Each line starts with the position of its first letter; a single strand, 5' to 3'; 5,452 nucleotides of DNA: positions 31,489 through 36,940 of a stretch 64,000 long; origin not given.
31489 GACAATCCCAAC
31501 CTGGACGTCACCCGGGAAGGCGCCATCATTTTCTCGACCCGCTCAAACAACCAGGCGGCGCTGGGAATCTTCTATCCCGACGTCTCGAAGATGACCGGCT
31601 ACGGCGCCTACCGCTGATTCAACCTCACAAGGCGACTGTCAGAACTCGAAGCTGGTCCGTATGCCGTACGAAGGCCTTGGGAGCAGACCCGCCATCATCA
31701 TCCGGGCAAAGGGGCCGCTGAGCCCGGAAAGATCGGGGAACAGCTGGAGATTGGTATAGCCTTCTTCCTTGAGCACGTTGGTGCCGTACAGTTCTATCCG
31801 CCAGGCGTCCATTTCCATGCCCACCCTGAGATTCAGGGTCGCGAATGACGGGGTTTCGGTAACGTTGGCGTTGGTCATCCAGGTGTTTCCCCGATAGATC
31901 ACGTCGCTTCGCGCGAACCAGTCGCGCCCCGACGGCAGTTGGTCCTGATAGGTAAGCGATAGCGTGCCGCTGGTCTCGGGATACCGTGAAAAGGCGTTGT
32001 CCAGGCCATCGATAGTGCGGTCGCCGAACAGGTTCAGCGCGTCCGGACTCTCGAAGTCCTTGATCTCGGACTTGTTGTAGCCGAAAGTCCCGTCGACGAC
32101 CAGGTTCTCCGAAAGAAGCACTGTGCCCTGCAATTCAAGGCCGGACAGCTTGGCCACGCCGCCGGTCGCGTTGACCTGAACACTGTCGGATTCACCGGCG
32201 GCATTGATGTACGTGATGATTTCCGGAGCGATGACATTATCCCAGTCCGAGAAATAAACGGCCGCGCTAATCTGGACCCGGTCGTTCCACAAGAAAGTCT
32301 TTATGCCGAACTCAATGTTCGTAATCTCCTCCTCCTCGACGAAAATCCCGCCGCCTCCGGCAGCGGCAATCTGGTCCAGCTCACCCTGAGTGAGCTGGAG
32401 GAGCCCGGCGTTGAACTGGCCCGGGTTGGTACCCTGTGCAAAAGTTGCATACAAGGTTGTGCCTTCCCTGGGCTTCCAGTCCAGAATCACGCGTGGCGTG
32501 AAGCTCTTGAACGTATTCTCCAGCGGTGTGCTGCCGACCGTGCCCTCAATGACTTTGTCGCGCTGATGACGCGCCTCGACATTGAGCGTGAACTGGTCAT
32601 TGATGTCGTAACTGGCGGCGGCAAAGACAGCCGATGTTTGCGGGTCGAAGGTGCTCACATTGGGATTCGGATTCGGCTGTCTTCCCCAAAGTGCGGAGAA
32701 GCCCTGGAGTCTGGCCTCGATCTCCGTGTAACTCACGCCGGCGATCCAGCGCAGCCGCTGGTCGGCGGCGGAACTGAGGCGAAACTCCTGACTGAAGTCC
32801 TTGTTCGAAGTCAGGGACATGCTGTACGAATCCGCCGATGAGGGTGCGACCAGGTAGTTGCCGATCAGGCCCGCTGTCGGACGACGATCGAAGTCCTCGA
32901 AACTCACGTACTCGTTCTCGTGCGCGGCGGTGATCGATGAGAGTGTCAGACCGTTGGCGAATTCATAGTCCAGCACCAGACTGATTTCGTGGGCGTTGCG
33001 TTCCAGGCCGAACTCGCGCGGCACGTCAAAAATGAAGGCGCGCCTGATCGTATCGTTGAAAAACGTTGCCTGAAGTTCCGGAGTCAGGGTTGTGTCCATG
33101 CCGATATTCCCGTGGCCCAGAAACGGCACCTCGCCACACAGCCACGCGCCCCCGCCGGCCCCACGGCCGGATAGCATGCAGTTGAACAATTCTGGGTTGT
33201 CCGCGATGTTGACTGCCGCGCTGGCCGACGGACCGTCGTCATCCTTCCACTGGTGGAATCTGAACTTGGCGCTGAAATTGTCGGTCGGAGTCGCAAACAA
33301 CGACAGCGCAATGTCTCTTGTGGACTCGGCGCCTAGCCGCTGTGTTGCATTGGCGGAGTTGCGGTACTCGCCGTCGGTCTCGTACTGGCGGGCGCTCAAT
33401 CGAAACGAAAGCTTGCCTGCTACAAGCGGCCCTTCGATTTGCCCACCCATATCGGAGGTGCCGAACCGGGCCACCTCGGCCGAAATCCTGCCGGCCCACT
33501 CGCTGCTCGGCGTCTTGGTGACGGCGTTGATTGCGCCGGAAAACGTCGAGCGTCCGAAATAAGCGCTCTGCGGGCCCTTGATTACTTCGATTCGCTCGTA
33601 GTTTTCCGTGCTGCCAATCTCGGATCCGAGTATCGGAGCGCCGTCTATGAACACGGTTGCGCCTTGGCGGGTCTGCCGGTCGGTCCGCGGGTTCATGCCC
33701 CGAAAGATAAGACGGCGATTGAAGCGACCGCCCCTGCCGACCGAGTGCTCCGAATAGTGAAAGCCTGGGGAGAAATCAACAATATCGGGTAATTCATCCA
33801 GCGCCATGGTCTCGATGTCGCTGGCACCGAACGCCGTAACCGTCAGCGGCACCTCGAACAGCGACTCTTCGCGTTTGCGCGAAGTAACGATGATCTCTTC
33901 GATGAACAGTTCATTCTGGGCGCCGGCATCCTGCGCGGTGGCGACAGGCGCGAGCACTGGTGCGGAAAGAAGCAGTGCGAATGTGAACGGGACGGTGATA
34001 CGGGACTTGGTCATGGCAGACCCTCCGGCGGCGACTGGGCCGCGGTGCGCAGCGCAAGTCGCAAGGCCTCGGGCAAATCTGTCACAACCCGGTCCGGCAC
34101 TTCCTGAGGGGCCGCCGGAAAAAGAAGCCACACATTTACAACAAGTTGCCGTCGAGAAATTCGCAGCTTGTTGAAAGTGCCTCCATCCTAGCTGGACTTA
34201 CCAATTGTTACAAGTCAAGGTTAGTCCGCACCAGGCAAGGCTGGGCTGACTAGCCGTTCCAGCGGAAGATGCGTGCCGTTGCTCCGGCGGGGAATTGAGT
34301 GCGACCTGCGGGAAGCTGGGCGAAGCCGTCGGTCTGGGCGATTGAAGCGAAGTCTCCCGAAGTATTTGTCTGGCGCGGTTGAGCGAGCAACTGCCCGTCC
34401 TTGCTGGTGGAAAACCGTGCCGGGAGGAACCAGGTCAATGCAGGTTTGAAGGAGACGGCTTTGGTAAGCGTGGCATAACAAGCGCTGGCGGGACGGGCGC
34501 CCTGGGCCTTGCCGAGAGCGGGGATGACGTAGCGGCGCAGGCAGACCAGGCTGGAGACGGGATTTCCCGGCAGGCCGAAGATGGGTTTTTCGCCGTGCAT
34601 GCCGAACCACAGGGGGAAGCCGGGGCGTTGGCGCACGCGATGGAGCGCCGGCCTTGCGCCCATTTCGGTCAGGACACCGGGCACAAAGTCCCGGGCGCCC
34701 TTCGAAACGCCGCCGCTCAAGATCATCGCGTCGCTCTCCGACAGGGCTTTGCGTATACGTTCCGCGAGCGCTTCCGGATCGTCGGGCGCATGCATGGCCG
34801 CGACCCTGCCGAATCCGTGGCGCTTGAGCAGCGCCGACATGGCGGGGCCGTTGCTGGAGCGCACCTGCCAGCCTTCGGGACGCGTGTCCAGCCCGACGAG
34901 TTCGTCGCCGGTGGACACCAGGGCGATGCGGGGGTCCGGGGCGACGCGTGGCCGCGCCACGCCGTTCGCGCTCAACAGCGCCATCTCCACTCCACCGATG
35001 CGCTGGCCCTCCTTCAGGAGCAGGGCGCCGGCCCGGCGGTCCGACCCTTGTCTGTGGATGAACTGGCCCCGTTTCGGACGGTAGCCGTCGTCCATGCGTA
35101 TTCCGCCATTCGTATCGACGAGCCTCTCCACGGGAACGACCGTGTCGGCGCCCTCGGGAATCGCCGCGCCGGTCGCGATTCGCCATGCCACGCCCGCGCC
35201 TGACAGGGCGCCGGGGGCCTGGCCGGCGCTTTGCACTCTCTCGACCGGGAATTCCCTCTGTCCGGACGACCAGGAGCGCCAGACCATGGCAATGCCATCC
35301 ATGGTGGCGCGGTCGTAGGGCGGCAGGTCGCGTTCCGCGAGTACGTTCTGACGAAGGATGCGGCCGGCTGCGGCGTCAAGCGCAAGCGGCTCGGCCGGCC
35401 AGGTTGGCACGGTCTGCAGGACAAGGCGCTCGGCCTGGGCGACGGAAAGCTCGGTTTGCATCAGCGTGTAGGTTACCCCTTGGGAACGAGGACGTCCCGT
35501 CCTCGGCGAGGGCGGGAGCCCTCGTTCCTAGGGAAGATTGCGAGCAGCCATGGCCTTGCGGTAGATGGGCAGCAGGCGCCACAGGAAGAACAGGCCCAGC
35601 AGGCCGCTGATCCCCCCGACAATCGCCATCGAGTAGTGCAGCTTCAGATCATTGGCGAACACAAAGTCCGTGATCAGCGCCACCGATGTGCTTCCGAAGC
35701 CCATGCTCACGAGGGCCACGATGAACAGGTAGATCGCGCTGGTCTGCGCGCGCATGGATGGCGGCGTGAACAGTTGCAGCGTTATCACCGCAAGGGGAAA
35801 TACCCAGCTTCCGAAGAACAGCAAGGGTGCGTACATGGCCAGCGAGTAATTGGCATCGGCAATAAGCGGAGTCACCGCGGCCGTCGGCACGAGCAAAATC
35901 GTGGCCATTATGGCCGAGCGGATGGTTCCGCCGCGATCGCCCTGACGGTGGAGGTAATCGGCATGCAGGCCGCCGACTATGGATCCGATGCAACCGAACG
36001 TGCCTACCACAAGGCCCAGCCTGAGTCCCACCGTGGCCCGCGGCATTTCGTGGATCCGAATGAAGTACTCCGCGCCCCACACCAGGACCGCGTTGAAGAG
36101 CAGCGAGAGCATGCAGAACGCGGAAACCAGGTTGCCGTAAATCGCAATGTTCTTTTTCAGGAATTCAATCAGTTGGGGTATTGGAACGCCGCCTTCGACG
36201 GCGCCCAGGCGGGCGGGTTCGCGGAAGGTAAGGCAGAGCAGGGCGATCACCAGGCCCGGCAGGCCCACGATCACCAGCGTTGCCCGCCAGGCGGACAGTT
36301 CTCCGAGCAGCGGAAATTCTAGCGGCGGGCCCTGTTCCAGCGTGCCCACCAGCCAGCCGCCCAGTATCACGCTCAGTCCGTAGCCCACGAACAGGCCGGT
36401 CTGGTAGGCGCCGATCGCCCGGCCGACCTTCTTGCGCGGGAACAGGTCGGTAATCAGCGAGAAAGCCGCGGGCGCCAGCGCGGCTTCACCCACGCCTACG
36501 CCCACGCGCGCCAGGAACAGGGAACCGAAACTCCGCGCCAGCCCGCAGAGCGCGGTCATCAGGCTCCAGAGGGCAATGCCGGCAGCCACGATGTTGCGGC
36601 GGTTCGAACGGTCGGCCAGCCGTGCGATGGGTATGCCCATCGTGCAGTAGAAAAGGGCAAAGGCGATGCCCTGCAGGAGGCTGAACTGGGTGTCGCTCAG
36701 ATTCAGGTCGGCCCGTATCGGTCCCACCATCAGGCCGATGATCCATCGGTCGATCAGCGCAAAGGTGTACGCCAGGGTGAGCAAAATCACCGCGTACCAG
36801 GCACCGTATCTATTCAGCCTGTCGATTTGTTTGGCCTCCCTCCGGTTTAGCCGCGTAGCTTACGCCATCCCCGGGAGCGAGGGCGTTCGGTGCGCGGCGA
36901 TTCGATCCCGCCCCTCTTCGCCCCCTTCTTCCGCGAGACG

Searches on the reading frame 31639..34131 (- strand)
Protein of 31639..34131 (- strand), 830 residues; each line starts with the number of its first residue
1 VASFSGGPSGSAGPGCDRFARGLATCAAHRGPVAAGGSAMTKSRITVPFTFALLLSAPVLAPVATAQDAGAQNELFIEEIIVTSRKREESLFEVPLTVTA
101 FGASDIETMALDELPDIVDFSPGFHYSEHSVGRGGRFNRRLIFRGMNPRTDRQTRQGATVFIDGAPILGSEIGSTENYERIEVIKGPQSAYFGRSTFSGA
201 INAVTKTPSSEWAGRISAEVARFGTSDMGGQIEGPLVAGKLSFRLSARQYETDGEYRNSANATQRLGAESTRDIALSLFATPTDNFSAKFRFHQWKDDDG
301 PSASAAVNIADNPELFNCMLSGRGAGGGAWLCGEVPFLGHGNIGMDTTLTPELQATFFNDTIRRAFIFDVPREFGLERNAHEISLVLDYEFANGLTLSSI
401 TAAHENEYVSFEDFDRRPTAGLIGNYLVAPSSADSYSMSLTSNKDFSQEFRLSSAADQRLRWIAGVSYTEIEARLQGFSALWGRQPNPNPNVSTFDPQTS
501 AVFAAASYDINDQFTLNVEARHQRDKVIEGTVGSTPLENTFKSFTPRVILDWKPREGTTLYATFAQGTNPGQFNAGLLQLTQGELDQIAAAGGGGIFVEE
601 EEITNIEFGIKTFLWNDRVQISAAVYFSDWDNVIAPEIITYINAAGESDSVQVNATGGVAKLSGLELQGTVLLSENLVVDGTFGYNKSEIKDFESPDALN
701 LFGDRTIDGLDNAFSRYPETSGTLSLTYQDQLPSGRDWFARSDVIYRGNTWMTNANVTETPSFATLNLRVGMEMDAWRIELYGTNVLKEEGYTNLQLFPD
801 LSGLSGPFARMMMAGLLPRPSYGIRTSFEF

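Call 12: search_protein_families(library=pfam, proteins=[window:31639-34131:-], max_evalue=0.001)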
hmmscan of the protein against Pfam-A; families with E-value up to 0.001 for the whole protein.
window:31639-34131:- (830 aa): 2 families
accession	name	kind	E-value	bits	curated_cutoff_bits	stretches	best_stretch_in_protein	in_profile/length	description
PF00593.30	TonB_dep_Rec_b-barrel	-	1.6e-35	124.3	27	1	375-786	55-436/436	TonB dependent receptor-like, beta-barrel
PF07715.20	Plug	-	6.3e-13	49.6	23.9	1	92-200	3-107/107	TonB-dependent Receptor Plug Domain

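Call 46: search_protein_families(library=ncbifam, proteins=[window:31639-34131:-], max_evalue=1e-10)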
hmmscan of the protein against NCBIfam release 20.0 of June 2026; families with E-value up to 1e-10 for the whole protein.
window:31639-34131:- (830 aa): 6 families
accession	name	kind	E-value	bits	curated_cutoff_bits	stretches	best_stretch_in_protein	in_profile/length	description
TIGR01783.1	TonB-siderophor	subfamily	8.3e-34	117.2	223.5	2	132-271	36-173/649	TonB-dependent siderophore receptor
TIGR01785.1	TonB-hemin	subfamily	7.6e-20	70.9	316.85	0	434-670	298-544/677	TonB-dependent heme/hemoglobin receptor family protein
NF010010.0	PRK13483.1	equivalog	3.1e-16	58.5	927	1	60-290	14-248/660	ligand-gated channel protein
NF050067.1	TonBEntbctnRecCfrA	equivalog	7.1e-14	51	1200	0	71-292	20-247/698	TonB-dependent ferric enterobactin receptor CfrA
TIGR01786.1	TonB-hemlactrns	subfamily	1.9e-11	43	323.75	0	489-697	382-594/719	TonB-dependent hemoglobin/transferrin/lactoferrin family receptor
NF053590.1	TonB_dep_TOL0244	equivalog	5.2e-11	41.9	645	0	79-262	12-194/604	TOL_0244 family TonB-dependent receptor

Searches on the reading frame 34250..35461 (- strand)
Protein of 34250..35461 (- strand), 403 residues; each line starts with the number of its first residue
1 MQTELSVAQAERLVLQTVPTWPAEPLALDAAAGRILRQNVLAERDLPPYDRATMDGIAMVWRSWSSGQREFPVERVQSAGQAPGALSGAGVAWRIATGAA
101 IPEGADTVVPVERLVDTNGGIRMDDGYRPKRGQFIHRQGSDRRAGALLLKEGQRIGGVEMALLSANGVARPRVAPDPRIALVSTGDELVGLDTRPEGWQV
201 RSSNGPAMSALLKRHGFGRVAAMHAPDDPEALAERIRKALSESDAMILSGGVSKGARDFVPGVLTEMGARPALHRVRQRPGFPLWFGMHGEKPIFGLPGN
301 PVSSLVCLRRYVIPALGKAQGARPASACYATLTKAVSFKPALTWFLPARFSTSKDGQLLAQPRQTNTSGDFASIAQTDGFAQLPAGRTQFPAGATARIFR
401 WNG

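Call 12: search_protein_families(library=pfam, proteins=[window:34250-35461:-], max_evalue=0.001)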
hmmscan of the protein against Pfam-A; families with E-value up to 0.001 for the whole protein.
window:34250-35461:- (403 aa): 3 families
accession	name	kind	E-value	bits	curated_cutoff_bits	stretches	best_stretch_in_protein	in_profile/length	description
PF03453.22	MoeA_N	-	1.6e-36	125.8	30.8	1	5-167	1-160/160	MoeA N-terminal region (domain I and II)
PF00994.29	MoCF_biosynth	-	1.2e-27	96.8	26.6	1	181-317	2-143/144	Probable molybdopterin binding domain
PF03454.20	MoeA_C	-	8e-11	42.4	22.1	1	330-395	2-66/72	MoeA C-terminal region (domain IV)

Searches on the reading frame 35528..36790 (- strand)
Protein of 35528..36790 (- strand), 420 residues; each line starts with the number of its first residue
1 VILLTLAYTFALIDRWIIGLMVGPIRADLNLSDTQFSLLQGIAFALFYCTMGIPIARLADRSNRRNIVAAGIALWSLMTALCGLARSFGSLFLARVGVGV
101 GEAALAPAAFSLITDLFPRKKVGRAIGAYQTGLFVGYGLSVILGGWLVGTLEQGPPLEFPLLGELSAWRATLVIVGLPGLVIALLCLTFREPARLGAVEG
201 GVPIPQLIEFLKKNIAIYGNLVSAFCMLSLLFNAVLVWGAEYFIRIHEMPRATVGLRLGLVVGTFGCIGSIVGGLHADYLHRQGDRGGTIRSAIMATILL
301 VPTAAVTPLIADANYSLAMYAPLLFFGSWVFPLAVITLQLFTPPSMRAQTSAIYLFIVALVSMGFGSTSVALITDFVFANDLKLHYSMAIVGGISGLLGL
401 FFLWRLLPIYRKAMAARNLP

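Call 12: search_protein_families(library=pfam, proteins=[window:35528-36790:-], max_evalue=0.001)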
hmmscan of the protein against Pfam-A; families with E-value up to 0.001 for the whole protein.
window:35528-36790:- (420 aa): 1 family
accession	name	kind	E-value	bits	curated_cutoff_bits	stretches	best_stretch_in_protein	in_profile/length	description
PF07690.21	MFS_1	-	1.2e-40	139.9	33.4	1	4-362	1-343/347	Major Facilitator Superfamily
